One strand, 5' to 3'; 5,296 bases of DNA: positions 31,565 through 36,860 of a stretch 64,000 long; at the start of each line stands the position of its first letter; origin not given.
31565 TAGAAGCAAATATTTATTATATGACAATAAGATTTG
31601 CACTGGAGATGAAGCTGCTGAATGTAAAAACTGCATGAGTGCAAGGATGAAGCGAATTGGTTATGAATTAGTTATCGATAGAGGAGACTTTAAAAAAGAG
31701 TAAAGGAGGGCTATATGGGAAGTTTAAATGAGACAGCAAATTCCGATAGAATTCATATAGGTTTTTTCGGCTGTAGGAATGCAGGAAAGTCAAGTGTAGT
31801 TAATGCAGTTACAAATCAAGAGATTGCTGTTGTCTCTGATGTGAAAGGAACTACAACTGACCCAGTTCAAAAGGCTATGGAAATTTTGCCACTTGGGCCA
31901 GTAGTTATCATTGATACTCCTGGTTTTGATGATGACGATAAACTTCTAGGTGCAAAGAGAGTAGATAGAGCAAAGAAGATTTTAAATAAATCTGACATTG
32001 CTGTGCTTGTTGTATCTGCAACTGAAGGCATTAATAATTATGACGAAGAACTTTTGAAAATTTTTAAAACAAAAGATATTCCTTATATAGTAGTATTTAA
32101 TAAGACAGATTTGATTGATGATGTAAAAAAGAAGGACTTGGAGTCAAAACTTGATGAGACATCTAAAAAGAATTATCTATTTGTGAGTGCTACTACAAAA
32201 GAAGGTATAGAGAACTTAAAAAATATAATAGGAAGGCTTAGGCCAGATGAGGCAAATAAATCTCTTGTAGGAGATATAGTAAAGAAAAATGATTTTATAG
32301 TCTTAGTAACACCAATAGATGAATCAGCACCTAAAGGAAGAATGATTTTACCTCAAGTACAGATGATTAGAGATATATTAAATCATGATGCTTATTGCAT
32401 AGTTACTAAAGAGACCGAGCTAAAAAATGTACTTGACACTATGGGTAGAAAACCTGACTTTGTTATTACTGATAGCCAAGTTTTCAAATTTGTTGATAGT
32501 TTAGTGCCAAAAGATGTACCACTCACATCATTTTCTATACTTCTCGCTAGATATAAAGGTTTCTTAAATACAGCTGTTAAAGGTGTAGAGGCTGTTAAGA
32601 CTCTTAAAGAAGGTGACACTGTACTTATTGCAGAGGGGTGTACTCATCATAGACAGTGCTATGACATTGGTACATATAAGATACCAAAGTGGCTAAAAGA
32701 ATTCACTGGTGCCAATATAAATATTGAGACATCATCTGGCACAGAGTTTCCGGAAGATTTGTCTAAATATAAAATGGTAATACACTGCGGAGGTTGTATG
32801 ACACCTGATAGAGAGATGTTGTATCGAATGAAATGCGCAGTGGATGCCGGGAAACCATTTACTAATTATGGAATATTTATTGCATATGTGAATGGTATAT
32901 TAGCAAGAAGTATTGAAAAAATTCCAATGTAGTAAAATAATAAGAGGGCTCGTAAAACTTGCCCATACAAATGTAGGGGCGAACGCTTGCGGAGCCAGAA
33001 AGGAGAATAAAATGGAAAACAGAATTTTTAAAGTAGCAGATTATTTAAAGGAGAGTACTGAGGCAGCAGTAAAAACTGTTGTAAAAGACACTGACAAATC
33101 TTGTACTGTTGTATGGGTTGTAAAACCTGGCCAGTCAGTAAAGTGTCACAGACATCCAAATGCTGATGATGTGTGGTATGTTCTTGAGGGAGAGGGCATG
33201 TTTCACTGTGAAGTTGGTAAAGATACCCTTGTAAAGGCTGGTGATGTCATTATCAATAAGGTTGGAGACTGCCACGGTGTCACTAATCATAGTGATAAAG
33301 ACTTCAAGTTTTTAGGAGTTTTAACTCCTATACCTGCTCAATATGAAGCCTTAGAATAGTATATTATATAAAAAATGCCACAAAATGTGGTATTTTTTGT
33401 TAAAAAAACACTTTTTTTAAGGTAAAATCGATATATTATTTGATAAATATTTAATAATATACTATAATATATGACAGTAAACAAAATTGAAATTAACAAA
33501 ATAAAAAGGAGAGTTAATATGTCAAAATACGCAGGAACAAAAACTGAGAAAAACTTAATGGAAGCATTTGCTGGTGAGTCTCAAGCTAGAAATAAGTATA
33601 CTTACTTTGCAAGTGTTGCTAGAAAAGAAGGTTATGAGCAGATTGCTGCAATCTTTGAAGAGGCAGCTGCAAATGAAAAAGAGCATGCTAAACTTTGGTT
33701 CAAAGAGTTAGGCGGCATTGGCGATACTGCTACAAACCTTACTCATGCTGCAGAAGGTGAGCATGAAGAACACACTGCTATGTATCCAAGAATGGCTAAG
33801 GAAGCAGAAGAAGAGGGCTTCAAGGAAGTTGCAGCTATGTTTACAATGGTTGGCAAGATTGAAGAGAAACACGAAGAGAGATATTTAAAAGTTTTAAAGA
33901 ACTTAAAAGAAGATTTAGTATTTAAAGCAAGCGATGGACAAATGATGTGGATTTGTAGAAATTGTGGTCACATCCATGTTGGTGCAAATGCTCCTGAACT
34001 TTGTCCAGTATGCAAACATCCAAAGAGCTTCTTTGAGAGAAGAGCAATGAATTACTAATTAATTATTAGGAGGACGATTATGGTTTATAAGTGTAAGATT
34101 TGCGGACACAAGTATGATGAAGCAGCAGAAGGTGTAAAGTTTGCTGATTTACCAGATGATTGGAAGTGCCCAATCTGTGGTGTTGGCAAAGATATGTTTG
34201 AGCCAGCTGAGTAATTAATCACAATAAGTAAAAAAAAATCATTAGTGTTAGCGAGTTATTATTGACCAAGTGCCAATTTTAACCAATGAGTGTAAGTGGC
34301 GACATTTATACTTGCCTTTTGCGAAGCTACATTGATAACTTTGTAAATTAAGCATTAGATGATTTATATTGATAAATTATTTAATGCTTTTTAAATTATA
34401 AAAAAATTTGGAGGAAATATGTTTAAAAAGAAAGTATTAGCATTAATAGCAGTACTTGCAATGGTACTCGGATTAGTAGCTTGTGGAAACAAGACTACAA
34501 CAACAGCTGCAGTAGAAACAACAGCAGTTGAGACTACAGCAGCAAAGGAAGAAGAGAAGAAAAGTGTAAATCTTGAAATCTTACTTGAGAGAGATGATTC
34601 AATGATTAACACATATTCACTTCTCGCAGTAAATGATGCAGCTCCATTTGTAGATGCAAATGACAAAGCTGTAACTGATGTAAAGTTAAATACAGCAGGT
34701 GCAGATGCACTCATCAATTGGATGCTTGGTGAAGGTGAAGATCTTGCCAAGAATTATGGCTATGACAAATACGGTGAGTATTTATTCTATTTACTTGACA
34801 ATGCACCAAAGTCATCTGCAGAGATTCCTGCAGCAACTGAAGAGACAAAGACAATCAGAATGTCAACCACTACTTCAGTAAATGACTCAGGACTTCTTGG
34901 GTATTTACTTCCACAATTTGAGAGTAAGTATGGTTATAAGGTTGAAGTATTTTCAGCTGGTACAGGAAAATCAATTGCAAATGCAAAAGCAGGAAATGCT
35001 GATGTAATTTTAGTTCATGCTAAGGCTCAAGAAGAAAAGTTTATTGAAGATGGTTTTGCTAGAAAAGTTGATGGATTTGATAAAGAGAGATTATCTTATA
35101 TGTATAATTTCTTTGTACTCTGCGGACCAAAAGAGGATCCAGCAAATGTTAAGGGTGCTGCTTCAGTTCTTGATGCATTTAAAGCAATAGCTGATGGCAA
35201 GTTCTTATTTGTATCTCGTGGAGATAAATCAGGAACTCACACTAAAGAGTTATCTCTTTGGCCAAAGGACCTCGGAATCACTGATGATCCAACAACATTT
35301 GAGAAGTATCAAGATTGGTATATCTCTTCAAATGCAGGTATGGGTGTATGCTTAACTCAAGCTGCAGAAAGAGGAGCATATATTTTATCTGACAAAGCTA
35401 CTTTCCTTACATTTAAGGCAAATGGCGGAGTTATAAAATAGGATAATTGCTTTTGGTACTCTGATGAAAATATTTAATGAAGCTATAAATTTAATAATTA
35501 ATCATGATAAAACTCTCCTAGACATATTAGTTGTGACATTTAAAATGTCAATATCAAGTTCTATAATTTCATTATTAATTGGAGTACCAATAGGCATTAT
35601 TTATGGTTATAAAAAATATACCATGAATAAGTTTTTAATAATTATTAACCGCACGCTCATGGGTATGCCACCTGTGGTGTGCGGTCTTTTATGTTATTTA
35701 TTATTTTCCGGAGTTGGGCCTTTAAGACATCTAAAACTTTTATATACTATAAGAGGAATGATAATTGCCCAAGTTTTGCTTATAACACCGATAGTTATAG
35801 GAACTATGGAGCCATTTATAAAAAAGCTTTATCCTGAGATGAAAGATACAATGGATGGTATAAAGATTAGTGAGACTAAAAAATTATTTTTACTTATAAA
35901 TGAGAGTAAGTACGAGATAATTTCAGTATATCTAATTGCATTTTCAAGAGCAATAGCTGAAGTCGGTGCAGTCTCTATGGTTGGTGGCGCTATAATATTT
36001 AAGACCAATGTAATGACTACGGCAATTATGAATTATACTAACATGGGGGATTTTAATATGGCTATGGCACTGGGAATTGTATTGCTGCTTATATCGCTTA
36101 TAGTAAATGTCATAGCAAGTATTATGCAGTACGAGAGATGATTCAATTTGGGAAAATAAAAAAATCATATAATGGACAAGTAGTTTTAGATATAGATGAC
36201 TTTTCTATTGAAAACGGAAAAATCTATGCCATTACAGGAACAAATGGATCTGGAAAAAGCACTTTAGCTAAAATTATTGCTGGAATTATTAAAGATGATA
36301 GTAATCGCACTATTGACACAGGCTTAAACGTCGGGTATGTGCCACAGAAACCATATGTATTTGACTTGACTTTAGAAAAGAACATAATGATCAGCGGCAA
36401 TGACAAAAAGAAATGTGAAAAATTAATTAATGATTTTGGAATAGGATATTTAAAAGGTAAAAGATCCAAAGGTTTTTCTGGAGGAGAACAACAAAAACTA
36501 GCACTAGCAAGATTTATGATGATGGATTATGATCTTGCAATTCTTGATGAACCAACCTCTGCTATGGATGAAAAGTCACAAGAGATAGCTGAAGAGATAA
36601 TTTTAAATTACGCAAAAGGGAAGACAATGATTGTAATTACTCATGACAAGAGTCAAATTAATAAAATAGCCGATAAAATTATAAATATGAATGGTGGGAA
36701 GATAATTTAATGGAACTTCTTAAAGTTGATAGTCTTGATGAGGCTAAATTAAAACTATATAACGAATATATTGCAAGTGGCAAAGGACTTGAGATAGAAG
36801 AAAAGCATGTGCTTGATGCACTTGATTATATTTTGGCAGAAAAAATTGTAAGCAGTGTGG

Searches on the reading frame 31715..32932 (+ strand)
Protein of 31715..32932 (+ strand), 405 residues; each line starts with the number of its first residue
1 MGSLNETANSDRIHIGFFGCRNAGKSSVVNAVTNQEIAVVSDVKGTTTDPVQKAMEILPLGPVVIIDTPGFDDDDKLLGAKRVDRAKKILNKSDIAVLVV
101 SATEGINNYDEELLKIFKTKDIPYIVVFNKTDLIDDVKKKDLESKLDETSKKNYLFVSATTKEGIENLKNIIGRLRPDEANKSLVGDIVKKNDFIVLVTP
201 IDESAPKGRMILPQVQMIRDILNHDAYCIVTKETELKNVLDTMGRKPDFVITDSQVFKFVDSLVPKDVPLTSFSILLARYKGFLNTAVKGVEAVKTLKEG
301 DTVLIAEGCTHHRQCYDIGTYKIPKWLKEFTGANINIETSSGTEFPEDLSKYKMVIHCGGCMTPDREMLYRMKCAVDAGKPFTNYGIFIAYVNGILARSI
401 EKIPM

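Call 11: search_protein_families(library=pfam, proteins=[window:31715-32932:+])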
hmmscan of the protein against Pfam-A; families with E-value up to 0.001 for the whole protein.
window:31715-32932:+ (405 aa): 11 families
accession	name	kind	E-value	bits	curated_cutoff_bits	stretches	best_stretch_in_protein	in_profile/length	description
PF18133.7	HydF_tetramer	-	1.6e-46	157.4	22.6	1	286-401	2-117/118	Hydrogen maturase F tetramerization domain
PF18128.7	HydF_dimer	-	8.3e-41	138.5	23.4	1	184-282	1-99/99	Hydrogen maturase F dimerization domain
PF01926.29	MMR_HSR1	-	4.2e-22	78.8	21.9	1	15-130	2-113/113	50S ribosome-binding GTPase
PF00009.33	GTP_EFTU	-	1.3e-11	44.9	26.5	1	64-172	72-182/188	Elongation factor Tu GTP binding domain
PF03193.22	RsgA_GTPase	-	5.6e-11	43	30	1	84-172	14-104/174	RsgA GTPase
PF00350.29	Dynamin_N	-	9.3e-11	42.5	27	1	62-130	102-167/168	Dynamin family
PF02421.24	FeoB_N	-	1.1e-08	35.2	27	1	14-170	2-154/156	Ferrous iron transport protein B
PF00025.27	Arf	-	0.00012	22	22.3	0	102-166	93-164/174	ADP-ribosylation factor family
PF10662.15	PduV-EutP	-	0.00014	22.1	21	1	64-172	39-141/143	Ethanolamine utilisation - propanediol utilisation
PF16897.10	MMR_HSR1_Xtn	-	0.00022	21.6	35.2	1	122-172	56-100/106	C-terminal region of MMR_HSR1 domain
PF04548.22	AIG1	-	0.00063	19.6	27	0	18-136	6-131/212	AIG1 family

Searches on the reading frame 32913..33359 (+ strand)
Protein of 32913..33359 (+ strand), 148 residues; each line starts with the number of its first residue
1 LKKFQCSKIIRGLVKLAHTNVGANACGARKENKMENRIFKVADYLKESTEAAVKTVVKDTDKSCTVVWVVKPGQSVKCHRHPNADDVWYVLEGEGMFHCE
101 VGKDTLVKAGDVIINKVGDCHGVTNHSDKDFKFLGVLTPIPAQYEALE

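Call 11: search_protein_families(library=pfam, proteins=[window:32913-33359:+])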
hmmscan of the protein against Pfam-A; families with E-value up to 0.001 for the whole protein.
window:32913-33359:+ (148 aa): 4 families
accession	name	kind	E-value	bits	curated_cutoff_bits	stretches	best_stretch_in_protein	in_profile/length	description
PF07883.17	Cupin_2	-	3e-15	56.1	27.2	1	67-134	2-67/70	Cupin domain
PF00190.28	Cupin_1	-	0.00011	22.3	22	1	68-133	38-110/151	Cupin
PF02311.25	AraC_binding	-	0.00014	22.1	21.1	1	72-134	12-72/135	AraC-like ligand binding domain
PF12973.13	Cupin_7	-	0.00099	19.3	27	0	49-126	18-90/105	ChrR Cupin-like domain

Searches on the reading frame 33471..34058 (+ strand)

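Call 11: search_protein_families(library=pfam, proteins=[window:33471-34058:+])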
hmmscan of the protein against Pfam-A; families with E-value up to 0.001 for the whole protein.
window:33471-34058:+ (195 aa): 4 families
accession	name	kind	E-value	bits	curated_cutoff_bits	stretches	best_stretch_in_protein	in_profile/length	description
PF02915.23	Rubrerythrin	-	1.8e-24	87.1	22.8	1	27-141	1-136/137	Rubrerythrin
PF21349.2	RUBY_RBDX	-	1.2e-14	53.9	26.5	1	160-189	1-30/30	Rubrerythrin, rubredoxin-like domain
PF00210.30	Ferritin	-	9.8e-07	29.2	24.5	1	27-145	2-139/142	Ferritin-like domain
PF23458.2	DUF7130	-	0.00038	20.7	35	1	153-186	47-81/89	Domain of unknown function (DUF7130)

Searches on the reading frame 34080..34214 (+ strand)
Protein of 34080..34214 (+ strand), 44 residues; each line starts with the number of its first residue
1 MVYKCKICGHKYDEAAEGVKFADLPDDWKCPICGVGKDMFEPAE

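Call 11: search_protein_families(library=pfam, proteins=[window:34080-34214:+])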
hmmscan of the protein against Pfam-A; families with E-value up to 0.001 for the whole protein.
window:34080-34214:+ (44 aa): 3 families
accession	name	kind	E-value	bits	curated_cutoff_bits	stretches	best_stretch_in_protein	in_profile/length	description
PF00301.25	Rubredoxin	-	1.4e-13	51.1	23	1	3-40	2-47/47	Rubredoxin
PF21349.2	RUBY_RBDX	-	7.6e-08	32.1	26.5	1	3-41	1-30/30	Rubrerythrin, rubredoxin-like domain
PF09723.15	Zn_ribbon_8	-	0.00011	22.6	34.4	1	3-35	6-34/41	Zinc ribbon domain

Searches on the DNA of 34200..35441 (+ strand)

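Call 5: search_rna_families(source=window, start=34200, end=34430, threshold=evalue, max_evalue=10, show_alignments=3)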
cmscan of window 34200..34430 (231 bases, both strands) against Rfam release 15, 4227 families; matches with E-value up to 10: 4.
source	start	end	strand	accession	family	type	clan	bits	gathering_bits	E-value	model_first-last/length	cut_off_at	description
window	34349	34389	+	RF01286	snoR26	Gene; snRNA; snoRNA; CD-box;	-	15.9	47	2.7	1-94/94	no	Small nucleolar RNA snoR26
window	34352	34392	-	RF02418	Spd-sr07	Gene; sRNA;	-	15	55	6.7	22-63/63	no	Streptococcus sRNA Spd-sr07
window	34200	34320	-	RF01471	rliB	Gene; sRNA;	-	14.7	40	0.64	1-127/360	3'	Listeria sRNA rliB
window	34350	34389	+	RF00906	MIR1120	Gene; miRNA;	-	13.5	86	6.5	18-70/87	no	MIR1120/MIR1122 microRNA precursor family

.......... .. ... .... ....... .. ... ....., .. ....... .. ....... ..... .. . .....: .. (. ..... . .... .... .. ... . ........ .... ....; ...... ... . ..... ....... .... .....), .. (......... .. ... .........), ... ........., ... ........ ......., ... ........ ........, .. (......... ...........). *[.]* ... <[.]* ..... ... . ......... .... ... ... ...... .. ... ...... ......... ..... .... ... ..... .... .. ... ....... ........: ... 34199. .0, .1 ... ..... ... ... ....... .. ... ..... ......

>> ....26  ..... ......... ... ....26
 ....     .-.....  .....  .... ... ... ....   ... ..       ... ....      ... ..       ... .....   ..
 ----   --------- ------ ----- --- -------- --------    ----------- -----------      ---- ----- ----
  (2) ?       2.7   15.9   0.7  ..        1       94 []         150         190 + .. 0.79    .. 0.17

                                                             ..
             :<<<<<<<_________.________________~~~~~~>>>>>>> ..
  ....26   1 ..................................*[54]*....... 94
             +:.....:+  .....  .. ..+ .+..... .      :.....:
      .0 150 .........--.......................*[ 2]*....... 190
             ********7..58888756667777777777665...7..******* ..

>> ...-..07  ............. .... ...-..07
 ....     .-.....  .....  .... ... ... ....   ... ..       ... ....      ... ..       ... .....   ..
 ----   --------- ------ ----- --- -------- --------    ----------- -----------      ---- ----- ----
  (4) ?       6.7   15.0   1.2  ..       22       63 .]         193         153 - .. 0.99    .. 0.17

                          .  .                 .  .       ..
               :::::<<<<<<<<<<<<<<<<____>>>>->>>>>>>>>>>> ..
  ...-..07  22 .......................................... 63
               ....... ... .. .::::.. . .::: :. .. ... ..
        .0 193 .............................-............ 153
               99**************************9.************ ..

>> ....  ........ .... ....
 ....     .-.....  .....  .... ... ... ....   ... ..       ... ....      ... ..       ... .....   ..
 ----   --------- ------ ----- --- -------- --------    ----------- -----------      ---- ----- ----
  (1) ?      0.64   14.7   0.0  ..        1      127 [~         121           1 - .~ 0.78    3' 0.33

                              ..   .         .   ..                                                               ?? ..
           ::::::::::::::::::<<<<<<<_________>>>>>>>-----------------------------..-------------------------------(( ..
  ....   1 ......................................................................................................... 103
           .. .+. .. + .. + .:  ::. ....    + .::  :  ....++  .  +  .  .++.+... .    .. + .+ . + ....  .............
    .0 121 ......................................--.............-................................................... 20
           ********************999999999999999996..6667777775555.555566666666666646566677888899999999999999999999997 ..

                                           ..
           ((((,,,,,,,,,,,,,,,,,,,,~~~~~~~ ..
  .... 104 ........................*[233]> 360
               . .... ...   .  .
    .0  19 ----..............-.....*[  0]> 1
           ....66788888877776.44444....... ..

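Call 25: search_rna_families(sources=[L001, L004, L007, L009, L012], threshold=gathering)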
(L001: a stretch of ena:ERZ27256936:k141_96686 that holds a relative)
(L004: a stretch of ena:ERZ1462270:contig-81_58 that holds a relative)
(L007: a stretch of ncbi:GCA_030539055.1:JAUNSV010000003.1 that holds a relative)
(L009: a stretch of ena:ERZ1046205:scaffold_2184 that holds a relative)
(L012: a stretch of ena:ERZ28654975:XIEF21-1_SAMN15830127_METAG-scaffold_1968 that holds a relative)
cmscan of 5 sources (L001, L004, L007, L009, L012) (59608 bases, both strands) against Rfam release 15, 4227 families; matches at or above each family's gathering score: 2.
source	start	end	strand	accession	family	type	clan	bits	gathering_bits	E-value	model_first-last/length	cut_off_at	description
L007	156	285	+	RF01055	Molybdenum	Cis-reg; riboswitch;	-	53.5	36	5e-10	1-135/135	no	Molybdenum/Tungsten riboswitch aptamer (Moco RNA motif)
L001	11695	11789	+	RF03136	S10-Clostridia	Cis-reg; leader;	-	45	35.1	6e-06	1-81/81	no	S10-Clostridia ribosomal protein leader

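Call 29: search_rna_families(source=L007, start=100, end=340, threshold=evalue, max_evalue=0.01, show_alignments=1)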
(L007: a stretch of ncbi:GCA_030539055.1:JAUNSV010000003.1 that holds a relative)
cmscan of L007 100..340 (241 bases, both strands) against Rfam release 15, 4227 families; matches with E-value up to 0.01: 1.
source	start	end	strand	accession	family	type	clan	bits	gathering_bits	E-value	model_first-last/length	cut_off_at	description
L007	156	285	+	RF01055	Molybdenum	Cis-reg; riboswitch;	-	53.5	36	2e-12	1-135/135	no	Molybdenum/Tungsten riboswitch aptamer (Moco RNA motif)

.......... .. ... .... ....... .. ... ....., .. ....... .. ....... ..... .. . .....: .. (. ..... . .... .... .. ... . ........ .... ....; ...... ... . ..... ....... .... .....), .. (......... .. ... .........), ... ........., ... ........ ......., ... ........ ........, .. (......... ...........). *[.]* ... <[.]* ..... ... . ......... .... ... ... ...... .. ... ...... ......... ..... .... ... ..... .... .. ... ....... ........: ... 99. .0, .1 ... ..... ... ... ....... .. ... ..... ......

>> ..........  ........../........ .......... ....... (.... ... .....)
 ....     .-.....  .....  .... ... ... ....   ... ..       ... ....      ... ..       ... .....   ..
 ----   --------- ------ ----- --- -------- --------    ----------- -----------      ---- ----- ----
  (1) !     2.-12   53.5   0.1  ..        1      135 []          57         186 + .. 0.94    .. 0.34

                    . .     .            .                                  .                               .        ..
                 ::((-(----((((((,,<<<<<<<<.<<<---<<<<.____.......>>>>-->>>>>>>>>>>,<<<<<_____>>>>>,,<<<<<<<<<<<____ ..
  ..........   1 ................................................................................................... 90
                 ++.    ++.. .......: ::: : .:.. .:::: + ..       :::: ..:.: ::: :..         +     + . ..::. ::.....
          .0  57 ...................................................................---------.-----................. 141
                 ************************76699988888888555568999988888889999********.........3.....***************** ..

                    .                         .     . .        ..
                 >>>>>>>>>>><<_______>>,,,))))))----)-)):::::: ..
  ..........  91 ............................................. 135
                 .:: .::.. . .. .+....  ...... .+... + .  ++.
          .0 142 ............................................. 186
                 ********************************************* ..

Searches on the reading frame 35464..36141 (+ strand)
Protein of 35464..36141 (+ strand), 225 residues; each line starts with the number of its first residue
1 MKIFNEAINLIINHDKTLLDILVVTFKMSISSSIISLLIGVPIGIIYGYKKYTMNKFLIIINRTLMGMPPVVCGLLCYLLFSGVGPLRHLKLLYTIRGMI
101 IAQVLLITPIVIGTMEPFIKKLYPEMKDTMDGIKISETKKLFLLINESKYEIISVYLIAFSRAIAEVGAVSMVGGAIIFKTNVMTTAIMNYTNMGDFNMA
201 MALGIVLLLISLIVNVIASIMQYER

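Call 9: search_protein_families(library=pfam, proteins=[window:35464-36141:+])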
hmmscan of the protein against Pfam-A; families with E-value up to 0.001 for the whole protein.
window:35464-36141:+ (225 aa): 1 family
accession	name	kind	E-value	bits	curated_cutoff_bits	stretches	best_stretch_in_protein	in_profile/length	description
PF00528.27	BPD_transp_1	-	1.5e-07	31.8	26.4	1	40-222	1-175/184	Binding-protein-dependent transport system inner membrane component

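Call 75: search_protein_families(library=ncbifam, proteins=[window:35464-36141:+], max_evalue=0.00001)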
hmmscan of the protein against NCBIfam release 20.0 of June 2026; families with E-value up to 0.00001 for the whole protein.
window:35464-36141:+ (225 aa): 12 families
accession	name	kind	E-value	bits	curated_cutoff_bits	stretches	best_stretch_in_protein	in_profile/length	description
NF038017.1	ABC_perm1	subfamily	2.2e-52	177.7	100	1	26-208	2-184/184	ABC transporter permease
NF041773.1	tung_perm_TupB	equivalog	7.1e-42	143.8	320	1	4-219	8-223/230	tungstate ABC transporter permease TupB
TIGR00969.1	3a0106s02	subfamily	2.2e-20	73.2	240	1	14-222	55-270/272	sulfate ABC transporter permease subunit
TIGR02141.1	modB_ABC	equivalog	6.9e-20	71.6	182.6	1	24-219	2-203/208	molybdate ABC transporter permease subunit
TIGR01581.1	Mo_ABC_porter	hypoth_equivalog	1.1e-16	61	210.3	1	17-213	18-221/225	ABC transporter permease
TIGR02140.1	permease_CysW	equivalog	3.4e-14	53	329.1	1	20-222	47-256/261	sulfate ABC transporter permease subunit CysW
TIGR02139.1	permease_CysT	equivalog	4.9e-14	52.6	246.1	1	13-223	43-260/265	sulfate ABC transporter permease subunit CysT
NF040839.1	tungstate_WtpB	equivalog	1.3e-12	47.9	340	1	14-222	38-248/251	tungstate ABC transporter permease WtpB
NF008208.0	PRK10971.1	equivalog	4.4e-12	46.1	415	1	23-222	61-267/277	sulfate/thiosulfate ABC transporter permease CysT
TIGR02138.1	phosphate_pstC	equivalog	4e-09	35.9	196.45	1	18-222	62-292/296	phosphate ABC transporter permease subunit PstC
NF008620.0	PRK11602.1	equivalog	1e-07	31.4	442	1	14-222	58-273/291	sulfate/thiosulfate ABC transporter permease CysW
NF006939.0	PRK09421.1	equivalog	5.4e-07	29.2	262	1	18-221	8-220/230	molybdate ABC transporter permease subunit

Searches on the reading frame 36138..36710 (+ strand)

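Call 9: search_protein_families(library=pfam, proteins=[window:36138-36710:+])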
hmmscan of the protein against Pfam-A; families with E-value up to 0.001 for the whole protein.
window:36138-36710:+ (190 aa): 7 families
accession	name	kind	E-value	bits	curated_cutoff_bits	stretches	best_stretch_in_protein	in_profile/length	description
PF00005.33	ABC_tran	-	1.9e-25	90.5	25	1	21-141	5-137/137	ABC transporter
PF02463.25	SMC_N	-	1.6e-08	34.7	40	1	112-184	136-211/220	RecF/RecN/SMC N terminal domain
PF03266.21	NTPase_1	-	0.00016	22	23.9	0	31-54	3-26/168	NTPase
PF13555.12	AAA_29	-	0.00022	21.3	27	1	21-43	16-38/61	P-loop containing region of AAA domain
PF13166.12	AAA_13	-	0.00022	20.5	36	0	28-53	17-42/713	AAA domain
PF13476.12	AAA_23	-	0.00053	21.1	27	1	21-98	16-79/201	AAA domain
PF13238.12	AAA_18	-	0.00063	20.6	29.4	0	32-48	3-19/128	AAA domain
